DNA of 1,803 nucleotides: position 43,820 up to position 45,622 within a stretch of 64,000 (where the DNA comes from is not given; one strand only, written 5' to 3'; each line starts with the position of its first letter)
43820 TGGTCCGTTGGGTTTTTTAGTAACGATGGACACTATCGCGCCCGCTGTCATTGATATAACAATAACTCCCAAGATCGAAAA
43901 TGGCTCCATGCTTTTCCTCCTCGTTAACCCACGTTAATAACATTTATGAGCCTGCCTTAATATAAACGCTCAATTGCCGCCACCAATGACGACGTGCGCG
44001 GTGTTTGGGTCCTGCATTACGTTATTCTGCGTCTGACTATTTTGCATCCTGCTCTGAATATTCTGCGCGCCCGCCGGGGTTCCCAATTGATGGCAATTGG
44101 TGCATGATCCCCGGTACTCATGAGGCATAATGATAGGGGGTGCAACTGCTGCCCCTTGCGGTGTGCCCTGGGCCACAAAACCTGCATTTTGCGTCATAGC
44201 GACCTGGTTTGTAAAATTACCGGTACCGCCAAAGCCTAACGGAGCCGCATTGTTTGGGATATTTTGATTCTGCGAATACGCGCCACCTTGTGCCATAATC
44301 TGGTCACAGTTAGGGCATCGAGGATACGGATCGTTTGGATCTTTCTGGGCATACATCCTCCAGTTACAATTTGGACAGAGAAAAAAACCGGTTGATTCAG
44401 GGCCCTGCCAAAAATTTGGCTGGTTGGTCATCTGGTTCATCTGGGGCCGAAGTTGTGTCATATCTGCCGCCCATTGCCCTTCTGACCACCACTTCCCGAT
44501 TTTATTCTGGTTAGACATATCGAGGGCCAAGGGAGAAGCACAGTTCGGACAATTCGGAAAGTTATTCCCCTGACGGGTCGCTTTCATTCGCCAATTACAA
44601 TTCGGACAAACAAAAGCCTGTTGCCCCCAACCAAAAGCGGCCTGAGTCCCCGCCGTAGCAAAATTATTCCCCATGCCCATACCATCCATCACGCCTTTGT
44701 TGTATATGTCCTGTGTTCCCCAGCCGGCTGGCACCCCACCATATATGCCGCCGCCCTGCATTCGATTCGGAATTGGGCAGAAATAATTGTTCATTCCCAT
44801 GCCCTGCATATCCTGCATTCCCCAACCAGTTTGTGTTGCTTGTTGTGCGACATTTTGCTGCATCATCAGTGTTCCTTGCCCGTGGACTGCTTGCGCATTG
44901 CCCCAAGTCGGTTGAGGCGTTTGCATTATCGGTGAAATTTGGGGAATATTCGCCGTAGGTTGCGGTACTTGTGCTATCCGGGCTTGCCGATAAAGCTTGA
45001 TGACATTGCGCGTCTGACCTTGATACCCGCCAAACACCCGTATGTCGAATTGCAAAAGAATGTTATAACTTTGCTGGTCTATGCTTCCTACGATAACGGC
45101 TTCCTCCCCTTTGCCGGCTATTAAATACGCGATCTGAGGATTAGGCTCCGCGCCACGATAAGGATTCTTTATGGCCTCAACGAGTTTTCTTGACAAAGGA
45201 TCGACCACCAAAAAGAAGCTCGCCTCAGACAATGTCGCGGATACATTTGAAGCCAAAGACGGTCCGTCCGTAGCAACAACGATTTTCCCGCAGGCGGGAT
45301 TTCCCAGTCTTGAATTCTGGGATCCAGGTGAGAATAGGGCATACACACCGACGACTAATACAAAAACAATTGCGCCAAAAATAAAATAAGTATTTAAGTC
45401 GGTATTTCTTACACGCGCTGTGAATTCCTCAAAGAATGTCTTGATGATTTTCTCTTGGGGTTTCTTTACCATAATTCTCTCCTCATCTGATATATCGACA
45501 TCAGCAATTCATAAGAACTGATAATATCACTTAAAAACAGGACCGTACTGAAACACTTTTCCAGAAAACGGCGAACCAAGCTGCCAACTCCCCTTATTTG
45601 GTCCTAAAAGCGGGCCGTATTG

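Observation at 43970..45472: Mosaic 500-aa protein: NifX/NifB-like metal-cluster-binding fold + Gly/Met/Gln-rich region + two CPNC...CPNC zinc ribbons + magnetochrome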

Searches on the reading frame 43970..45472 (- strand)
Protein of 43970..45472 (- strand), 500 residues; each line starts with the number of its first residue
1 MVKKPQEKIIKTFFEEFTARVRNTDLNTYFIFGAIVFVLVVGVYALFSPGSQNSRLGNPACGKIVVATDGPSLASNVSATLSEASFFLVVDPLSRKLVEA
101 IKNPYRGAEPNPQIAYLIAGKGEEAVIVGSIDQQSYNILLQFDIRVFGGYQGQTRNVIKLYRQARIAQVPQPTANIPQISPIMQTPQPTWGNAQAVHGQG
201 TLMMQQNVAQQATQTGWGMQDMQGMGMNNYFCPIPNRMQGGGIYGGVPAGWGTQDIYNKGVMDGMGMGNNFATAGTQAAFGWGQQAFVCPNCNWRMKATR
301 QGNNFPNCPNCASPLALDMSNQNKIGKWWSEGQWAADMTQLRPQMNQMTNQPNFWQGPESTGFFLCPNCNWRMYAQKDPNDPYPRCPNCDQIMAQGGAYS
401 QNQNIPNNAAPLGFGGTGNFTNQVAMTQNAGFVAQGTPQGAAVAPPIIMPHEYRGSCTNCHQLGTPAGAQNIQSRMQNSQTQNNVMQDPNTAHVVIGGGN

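Call 3: search_protein_families(library=pfam, proteins=[window:43970-45472:-], max_evalue=1)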
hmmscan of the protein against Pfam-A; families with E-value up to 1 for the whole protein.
window:43970-45472:- (500 aa): 14 families
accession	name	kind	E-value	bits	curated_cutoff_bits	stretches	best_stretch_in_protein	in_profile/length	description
PF08274.17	Zn_Ribbon_YjdM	-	1.3e-05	25.5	30.8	1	305-369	2-25/30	PhnA Zinc-Ribbon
PF02579.22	Nitro_FeMo-Co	-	2.1e-05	25.2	26.3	1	75-162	3-93/94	Dinitrogenase iron-molybdenum cofactor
PF18509.6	MCR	-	6.8e-05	22.8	30.4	1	445-465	5-28/30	Magnetochrome domain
PF12773.13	DZR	-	0.0019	18.8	27.3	1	285-318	11-37/45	Double zinc ribbon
PF13408.12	Zn_ribbon_recom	-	0.038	14.8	25.3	0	361-390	3-33/58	Recombinase zinc beta ribbon domain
PF01155.25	HypA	-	0.044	14.2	28.9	0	285-314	69-95/112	Hydrogenase/urease nickel incorporation, metallochaperone, hypA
PF20904.2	ExsD_M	-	0.076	13.5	27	1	334-357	5-28/66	Antiactivator protein ExsD helical hairpin domain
PF20097.4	DUF6487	-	0.094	13.6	24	0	236-294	6-60/67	Domain of unknown function (DUF6487)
PF12647.12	RNHCP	-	0.1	13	24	1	285-321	2-39/90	RNHCP domain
PF07191.17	Zn_ribbon_6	-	0.29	11.6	25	0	282-316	12-40/67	Double zinc ribbon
PF14569.12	zf-UDP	-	0.41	11.2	27.1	1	287-319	9-41/78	Zinc-binding RING-finger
PF23455.1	DUF7129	-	0.43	10.8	30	0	287-314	12-36/45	Domain of unknown function (DUF7129)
PF23548.1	Zn_ribbon_FGT1_2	-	0.78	9.8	27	0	284-295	18-29/35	FORGETTER1 second zinc ribbon domain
PF14431.12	YwqJ-deaminase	-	0.89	10.2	25.9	0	297-315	115-133/138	YwqJ-like deaminase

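Call 4: search_protein_families(library=ncbifam, proteins=[window:43970-45472:-], max_evalue=1)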
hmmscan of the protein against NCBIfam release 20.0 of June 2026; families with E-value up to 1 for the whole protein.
window:43970-45472:- (500 aa): 10 families
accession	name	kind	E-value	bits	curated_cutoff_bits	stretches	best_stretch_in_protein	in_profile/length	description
NF040965.1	MamP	equivalog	0.00027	20.7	300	1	444-465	226-247/290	magnetosome magnetite formation protein MamP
TIGR00373.1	TIGR00373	equivalog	0.00027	20.5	149.5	2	359-394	105-139/162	transcription factor E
NF040992.1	MamT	equivalog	0.0017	18.7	200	1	444-472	75-105/153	magnetosome protein MamT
NF004910.0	PRK06266.1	equivalog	0.023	13.9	180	1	358-395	119-155/185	transcription initiation factor E subunit alpha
NF033233.1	twin_helix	hypoth_equivalog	0.061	13.2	49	1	31-53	7-29/58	twin transmembrane helix small protein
NF041136.1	MrpORP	equivalog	0.12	11.6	450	1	74-162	273-361/365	iron-sulfur cluster carrier protein MrpORP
NF045783.1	Nigrythrn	equivalog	0.28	11.3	340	0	285-314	170-195/202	nigerythrin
NF011481.0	PRK14890.1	equivalog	0.31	11.1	61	1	285-311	26-56/61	putative Zn-ribbon RNA-binding protein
NF047912.1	ECs_2282_CxxC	subfamily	0.67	9.9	37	1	364-403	3-47/60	ECs_2282 family putative zinc-binding protein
NF001385.0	PRK00279.2-3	equivalog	0.68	9.5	315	0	286-315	130-156/213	adenylate kinase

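Call 6: find_homologous_proteins(query=window:43970-45472:-)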
Query window:43970-45472:- (500 aa): 56 proteins with E <= 0.001 among 5431 candidates.
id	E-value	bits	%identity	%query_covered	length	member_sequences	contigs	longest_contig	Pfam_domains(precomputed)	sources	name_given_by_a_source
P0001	7.3e-266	901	70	54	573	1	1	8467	PF08274.18,PF07295.18,PF01155.26,PF23455.2,PF02579.23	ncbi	-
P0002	2.3e-180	619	54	100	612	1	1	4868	PF18509.7,PF08274.18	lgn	-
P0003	5.1e-170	585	49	100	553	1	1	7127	PF18509.7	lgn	-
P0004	7.9e-161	554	56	92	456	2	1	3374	PF18509.7,PF08274.18,PF12773.14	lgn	-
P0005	5.9e-158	545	59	100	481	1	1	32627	PF18509.7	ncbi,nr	ncbi:MAG: magnetochrome domain-containing protein [Candidatus Omnitrophica bacterium]|nr:magnetochro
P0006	5.1e-156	538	52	100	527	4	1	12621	PF18509.7,PF02579.23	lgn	-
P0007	8.7e-155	534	57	93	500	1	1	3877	PF18509.7,PF02579.23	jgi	jgi:predicted Fe-Mo cluster-binding NifX family protein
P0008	1.2e-151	524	49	97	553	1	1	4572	PF02579.23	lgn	-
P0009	5.8e-149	515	54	92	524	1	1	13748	PF18509.7,PF02579.23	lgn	-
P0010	3.7e-145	503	54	97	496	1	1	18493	PF18509.7,PF02579.23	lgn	-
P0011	1.7e-144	500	55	97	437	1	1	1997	PF18509.7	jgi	jgi:predicted Fe-Mo cluster-binding NifX family protein/transcription initiation factor IIE alpha su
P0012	2.0e-140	487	49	99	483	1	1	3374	PF18509.7,PF08274.18,PF02579.23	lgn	-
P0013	4.2e-140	486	53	94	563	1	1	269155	PF18509.7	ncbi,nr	ncbi:MAG: magnetochrome domain-containing protein [Candidatus Omnitrophica bacterium]|nr:magnetochro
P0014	4.9e-137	476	54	100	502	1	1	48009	PF18509.7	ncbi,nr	ncbi:MAG: magnetochrome domain-containing protein [Candidatus Omnitrophica bacterium]|nr:magnetochro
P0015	6.3e-137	475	50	95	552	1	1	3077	PF18509.7,PF02579.23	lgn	-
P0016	3.7e-136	473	64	34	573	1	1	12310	PF02579.23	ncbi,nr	ncbi:MAG: hypothetical protein HQL28_03670 [Candidatus Omnitrophica bacterium]|nr:hypothetical prote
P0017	4.0e-136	473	51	99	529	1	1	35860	PF18509.7,PF01155.26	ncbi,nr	ncbi:MAG: magnetochrome domain-containing protein [Candidatus Omnitrophica bacterium]|nr:magnetochro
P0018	1.0e-127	445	50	100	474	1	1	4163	PF18509.7,PF07754.18,PF02579.23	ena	-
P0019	3.8e-124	433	48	100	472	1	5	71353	PF18509.7,PF07754.18,PF02579.23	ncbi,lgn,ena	-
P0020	5.4e-116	406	45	99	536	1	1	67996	PF18509.7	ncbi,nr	ncbi:MAG: magnetochrome domain-containing protein [Candidatus Omnitrophica bacterium]|nr:magnetochro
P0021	3.3e-114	401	47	96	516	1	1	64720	PF18509.7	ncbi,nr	ncbi:MAG: magnetochrome domain-containing protein [Candidatus Omnitrophica bacterium]|nr:magnetochro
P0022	3.7e-113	397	34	82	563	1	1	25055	PF12773.14,PF07191.18,PF27047.1,PF07282.19,PF02579.23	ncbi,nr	ncbi:MAG: hypothetical protein HQL29_03410 [Candidatus Omnitrophica bacterium]|nr:hypothetical prote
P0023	8.2e-113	396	46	100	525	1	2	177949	PF18509.7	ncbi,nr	ncbi:MAG: magnetochrome domain-containing protein [Candidatus Omnitrophica bacterium]|nr:magnetochro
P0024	3.1e-110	387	45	92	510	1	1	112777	PF18509.7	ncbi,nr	ncbi:MAG: magnetochrome domain-containing protein [Candidatus Omnitrophica bacterium]|nr:magnetochro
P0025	1.5e-108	382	40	93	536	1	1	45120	PF18509.7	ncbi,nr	ncbi:MAG: magnetochrome domain-containing protein [Candidatus Omnitrophica bacterium]|nr:magnetochro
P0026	2.9e-107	378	45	99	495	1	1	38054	PF18509.7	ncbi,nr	ncbi:MAG: NifB/NifX family molybdenum-iron cluster-binding protein [Candidatus Omnitrophica bacteriu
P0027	3.9e-107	377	42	99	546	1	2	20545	PF18509.7,PF02579.23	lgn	-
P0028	1.6e-101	359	44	99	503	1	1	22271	PF18509.7,PF02579.23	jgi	jgi:predicted Fe-Mo cluster-binding NifX family protein/predicted RNA-binding Zn-ribbon protein invo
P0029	3.6e-101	358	37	92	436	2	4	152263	PF18509.7,PF12773.14,PF02579.23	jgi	jgi:predicted Fe-Mo cluster-binding NifX family protein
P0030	4.3e-99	351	41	64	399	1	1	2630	PF18509.7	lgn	-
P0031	2.0e-98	348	41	97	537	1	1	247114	PF18509.7,PF02579.23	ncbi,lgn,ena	ncbi:MAG: magnetochrome domain-containing protein [Candidatus Omnitrophota bacterium]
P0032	5.7e-98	347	40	99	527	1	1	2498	PF18509.7,PF02579.23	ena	-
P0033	2.5e-94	335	34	93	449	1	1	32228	PF18509.7,PF02579.23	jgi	jgi:predicted Fe-Mo cluster-binding NifX family protein/predicted RNA-binding Zn-ribbon protein invo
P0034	4.4e-93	331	42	62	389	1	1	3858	PF18509.7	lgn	-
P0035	1.5e-92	329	42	80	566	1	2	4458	PF18509.7,PF02579.23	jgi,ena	-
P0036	3.1e-92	328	46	75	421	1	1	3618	PF02579.23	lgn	-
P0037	9.8e-87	310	55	48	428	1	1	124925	PF18509.7,PF02579.23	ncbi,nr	ncbi:MAG: magnetochrome domain-containing protein [Candidatus Omnitrophica bacterium]|nr:magnetochro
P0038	9.8e-84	300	41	60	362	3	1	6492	PF18509.7,PF02579.23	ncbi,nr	ncbi:magnetochrome domain-containing protein, partial [Patescibacteria group bacterium]|nr:magnetoch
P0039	3.9e-68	249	58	40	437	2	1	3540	PF18509.7,PF02579.23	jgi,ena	-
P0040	4.4e-65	238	57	47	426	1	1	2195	PF18509.7,PF02579.23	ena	-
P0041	6.4e-65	238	56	32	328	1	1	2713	PF18509.7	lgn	-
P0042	2.0e-64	236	44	40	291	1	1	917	PF18509.7,PF02579.23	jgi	jgi:predicted Fe-Mo cluster-binding NifX family protein/transcription elongation factor Elf1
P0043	2.8e-63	233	62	35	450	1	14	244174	PF18509.7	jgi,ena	-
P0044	8.9e-61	224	51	37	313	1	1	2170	PF18509.7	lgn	-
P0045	4.9e-60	222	36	63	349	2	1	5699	PF02579.23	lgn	-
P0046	7.9e-60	221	36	75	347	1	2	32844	PF18509.7,PF02579.23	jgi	-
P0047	2.5e-58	216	53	46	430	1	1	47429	PF18509.7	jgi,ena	-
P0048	1.4e-57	214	58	33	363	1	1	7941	PF18509.7,PF02579.23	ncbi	-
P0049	2.3e-56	210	40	60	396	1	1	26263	PF18509.7,PF02579.23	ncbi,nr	ncbi:MAG: magnetochrome domain-containing protein [Candidatus Omnitrophica bacterium]|nr:magnetochro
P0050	3.8e-53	199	42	70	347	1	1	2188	PF18509.7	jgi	jgi:predicted RNA-binding Zn-ribbon protein involved in translation (DUF1610 family)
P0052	1.9e-50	190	40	47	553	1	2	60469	PF18509.7,PF02579.23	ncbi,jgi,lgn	ncbi:MAG: putative Fe-Mo cluster-binding NifX family protein [Candidatus Omnitrophota bacterium]|jgi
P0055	9.6e-38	148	41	60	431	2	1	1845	PF18509.7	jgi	-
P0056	2.4e-36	144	49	31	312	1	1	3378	PF02579.23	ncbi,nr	ncbi:MAG: NifB/NifX family molybdenum-iron cluster-binding protein [Planctomycetes bacterium]|nr:Nif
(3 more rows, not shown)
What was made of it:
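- JGI automatic names for homologues (call 6).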

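Call 14: search_solved_structures(query=A1, max_evalue=1, show_alignments=3)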
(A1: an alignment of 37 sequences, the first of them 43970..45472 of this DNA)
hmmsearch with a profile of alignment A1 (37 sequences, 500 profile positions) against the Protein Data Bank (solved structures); distinct sequences matched with E-value up to 1: 11.
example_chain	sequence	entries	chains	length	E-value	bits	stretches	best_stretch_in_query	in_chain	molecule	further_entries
1eo1_A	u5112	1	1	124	2e-09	40.2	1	73-171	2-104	HYPOTHETICAL PROTEIN MTH1175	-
4jj0_A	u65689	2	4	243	9.7e-09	37.9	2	436-472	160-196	MamP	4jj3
1rdu_A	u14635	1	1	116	8.9e-08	34.8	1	74-178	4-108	conserved hypothetical protein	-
2i13_A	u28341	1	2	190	0.00028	23.2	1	287-425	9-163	Aart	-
1t3v_A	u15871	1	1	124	0.00047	22.5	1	85-175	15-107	conserved hypothetical protein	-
2yx6_A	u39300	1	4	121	0.00051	22.4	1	77-169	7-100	Hypothetical protein PH0822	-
1o13_A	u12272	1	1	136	0.00062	22.1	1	85-175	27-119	probable NifB protein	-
9e6q_Ah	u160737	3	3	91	0.12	14.5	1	320-388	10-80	eL42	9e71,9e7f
1mey_C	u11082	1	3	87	0.34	13.1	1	320-387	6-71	CONSENSUS ZINC FINGER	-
9fny_A1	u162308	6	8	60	0.54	12.4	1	373-402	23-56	RNA-binding protein | Zn-ribbon RNA-binding protein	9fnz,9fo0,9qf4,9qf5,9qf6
9qf4_Bk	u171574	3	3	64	0.82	11.8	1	390-418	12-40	C2H2-type domain-containing protein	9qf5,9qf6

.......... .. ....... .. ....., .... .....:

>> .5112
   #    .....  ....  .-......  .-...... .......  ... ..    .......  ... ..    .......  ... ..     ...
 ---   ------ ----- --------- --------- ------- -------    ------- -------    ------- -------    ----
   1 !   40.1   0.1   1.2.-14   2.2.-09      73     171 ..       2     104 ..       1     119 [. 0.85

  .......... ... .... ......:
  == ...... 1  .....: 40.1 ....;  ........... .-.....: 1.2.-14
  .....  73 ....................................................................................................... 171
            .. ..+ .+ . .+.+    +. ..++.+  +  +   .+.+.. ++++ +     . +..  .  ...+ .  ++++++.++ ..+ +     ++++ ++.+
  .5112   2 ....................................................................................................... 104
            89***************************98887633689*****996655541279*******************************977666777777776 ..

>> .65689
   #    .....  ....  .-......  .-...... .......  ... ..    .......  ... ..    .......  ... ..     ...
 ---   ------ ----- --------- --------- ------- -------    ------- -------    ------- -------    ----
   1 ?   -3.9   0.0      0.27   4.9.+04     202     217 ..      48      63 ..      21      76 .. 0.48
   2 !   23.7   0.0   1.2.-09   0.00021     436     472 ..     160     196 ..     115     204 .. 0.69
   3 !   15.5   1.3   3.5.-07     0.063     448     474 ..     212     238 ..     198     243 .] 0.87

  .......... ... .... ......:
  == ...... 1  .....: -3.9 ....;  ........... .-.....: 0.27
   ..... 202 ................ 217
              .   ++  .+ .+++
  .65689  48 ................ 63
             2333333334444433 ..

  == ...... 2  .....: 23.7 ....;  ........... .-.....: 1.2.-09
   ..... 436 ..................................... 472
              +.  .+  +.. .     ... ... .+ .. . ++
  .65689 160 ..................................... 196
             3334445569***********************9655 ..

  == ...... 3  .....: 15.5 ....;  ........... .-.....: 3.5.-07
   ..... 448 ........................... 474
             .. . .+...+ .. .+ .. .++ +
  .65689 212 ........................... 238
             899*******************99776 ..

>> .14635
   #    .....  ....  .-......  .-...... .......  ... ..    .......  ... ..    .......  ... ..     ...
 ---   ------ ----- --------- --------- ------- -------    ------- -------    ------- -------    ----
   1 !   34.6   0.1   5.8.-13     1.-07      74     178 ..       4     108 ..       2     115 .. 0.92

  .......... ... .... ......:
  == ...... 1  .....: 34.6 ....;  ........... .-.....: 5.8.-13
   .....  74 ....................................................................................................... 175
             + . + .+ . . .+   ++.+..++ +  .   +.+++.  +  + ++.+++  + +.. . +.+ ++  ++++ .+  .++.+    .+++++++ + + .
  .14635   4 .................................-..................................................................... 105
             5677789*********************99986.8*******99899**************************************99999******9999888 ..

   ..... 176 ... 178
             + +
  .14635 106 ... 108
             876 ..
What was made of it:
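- On PF02579 Nitro_FeMo-Co (NifX/NafY/NifB-C superfamily): The family profile hits MTH1175 at 2e-9 and TM1290 at 9e-8 (call 14).
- On Magnetochrome (PF18509): It aligns residue by residue with both MamP magnetochromes (call 14).
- Closest known: MamP. Same: The family profile matches both MamP magnetochromes (call 14).
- Family profile hits MTH1175 (E 2e-9) and MamP 4jj0 (E 1e-8): call 14.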

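Call 26: predict_structure(alignment_id=A1)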
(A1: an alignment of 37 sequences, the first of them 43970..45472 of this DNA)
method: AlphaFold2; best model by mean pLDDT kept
length: 500 residues; sequences in the alignment: 37
mean_pLDDT: 59.6   pTM: 0.34
mean pLDDT of the five models: 59.6, 59.6, 58.3, 56.2, 55.6
residues with pLDDT >= 90: 123; 70-90: 84; 50-70: 41; < 50: 252
segments of 3 or more residues with pLDDT < 50: 57-59, 170-282, 325-357, 398-450, 457-500
pLDDT, mean of each block of 10 residues (from residue 1): 53 71 77 92 76 49 93 97 97 94 92 94 94 95 93 95 72 41 35 34 32 35 35 36 33 33 32 32 78 89 88 89 45 32 31 39 81 80 84 64 34 35 32 32 42 51 36 33 35 38
secondary structure, 60 per line:
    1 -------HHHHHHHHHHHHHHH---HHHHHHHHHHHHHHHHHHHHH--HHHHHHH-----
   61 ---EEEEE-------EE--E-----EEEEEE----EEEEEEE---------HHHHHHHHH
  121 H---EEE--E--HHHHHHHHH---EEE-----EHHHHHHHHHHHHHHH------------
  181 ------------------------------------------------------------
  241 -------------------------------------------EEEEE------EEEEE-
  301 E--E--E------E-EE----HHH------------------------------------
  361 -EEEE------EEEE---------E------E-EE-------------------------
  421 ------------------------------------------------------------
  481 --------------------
elements in order: H8-22 H26-46 H49-55 E64-68 E86-91 E96-102 H112-121 E125-127 H133-141 E145-147 H154-168 E284-288 E295-299 E362-365 E372-375
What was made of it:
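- On PF02579 Nitro_FeMo-Co (NifX/NafY/NifB-C superfamily): AF2 pLDDT is >90 for residues 61-168 (call 26).
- On Zinc ribbon / rubredoxin-like Cys4 knuckle modules: AF2 models short strands at 284-299 and 362-375 with pLDDT 80-89 (call 26).
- Checked: The AF2 model is confident (pLDDT >90 for 61-168, call 26). Modelled pLDDT is ~80-89 (call 26).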

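Call 28: fold_search(model_id=the predicted structure, library=pdb)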
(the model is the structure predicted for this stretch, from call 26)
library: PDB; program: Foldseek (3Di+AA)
matches with E <= 10: 613; with E <= 0.001: 11
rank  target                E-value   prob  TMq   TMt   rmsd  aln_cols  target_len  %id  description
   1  1rdu_MODEL_1_A        2.7e-07  1.00  0.19  0.74   2.7       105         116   21  NMR STRUCTURE OF A PUTATIVE NIFB PROTEIN FROM THERMOTOGA (TM1290), WHICH BELONGS TO THE DUF35 FAMILY (released 2004-07-06)
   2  1o13                  5.9e-07  1.00  0.19  0.81   2.7       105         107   19  Crystal structure of a putative dinitrogenase iron-molybdenum cofactor (tm1816) from thermotoga maritima at 1.83 A resol (released 2002-12-18)
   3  1t3v_MODEL_1_A        1.0e-06  1.00  0.19  0.71   2.5       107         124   19  The NMR solution structure of TM1816 (released 2004-12-14)
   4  2yx6_C                1.7e-06  1.00  0.19  0.77   2.3       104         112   22  Crystal structure of PH0822 (released 2007-10-30)
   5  2wfb                  3.3e-06  1.00  0.20  0.78   3.0       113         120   19  High resolution structure of the apo form of the orange protein (ORP) from Desulfovibrio gigas (released 2010-05-26)
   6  2yx6_B                3.3e-06  1.00  0.18  0.76   2.1       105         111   20  Crystal structure of PH0822 (released 2007-10-30)
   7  2yx6_D                4.6e-06  1.00  0.18  0.76   2.7       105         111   20  Crystal structure of PH0822 (released 2007-10-30)
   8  2yx6_A                7.6e-06  1.00  0.18  0.77   2.3       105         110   19  Crystal structure of PH0822 (released 2007-10-30)
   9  1p90                  1.5e-04  1.00  0.19  0.66   4.1       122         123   16  The Three-dimensional Structure of the Core Domain of NafY from Azotobacter vinelandii determined at 1.8 resolution (released 2003-08-19)
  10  9ian_F                2.2e-04  1.00  0.19  0.59   3.0       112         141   12  Nitrogenase maturase NifEN in complex with the cofactor chaperone NifX (released 2026-03-04)
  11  2qtd                  7.8e-04  1.00  0.17  0.71   3.2       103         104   14  Crystal structure of a putative dinitrogenase (mj0327) from methanocaldococcus jannaschii dsm at 1.70 A resolution (released 2007-08-21)
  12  3nf6_A                3.9e-02  0.89  0.12  0.34   5.8        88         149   19  Structural basis for a new mechanism of inhibition of HIV integrase identified by fragment screening and structure bas (released 2011-04-27)
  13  4chz_A                4.5e-02  0.80  0.13  0.36   8.1       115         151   16  Interrogating HIV integrase for compounds that bind- a SAMPL challenge (released 2013-12-18)
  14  3zso_A                5.1e-02  0.54  0.11  0.28   6.5        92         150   20  Small molecule inhibitors of the LEDGF site of HIV type 1 integrase identified by fragment screening and structure bas (released 2012-07-11)
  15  4ah9_A                5.8e-02  0.82  0.13  0.36   6.2       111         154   18  Parallel screening of a low molecular weight compound library: do differences in methodology affect hit identification (released 2012-12-19)
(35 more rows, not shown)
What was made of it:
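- On PF02579 Nitro_FeMo-Co (NifX/NafY/NifB-C superfamily): Foldseek top 11 PDB hits are all PF02579-type structures, E 2.7e-7 to 7.8e-4, target TM 0.59-0.81 (call 28).
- Checked: Foldseek finds TM1290, TM1816, PH0822, orange protein, NafY and NifX (call 28).
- The AF2 model of residues 61-168 has pLDDT >90, and Foldseek matches NifX-family structures at TM 0.59-0.81: calls 26, 28.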
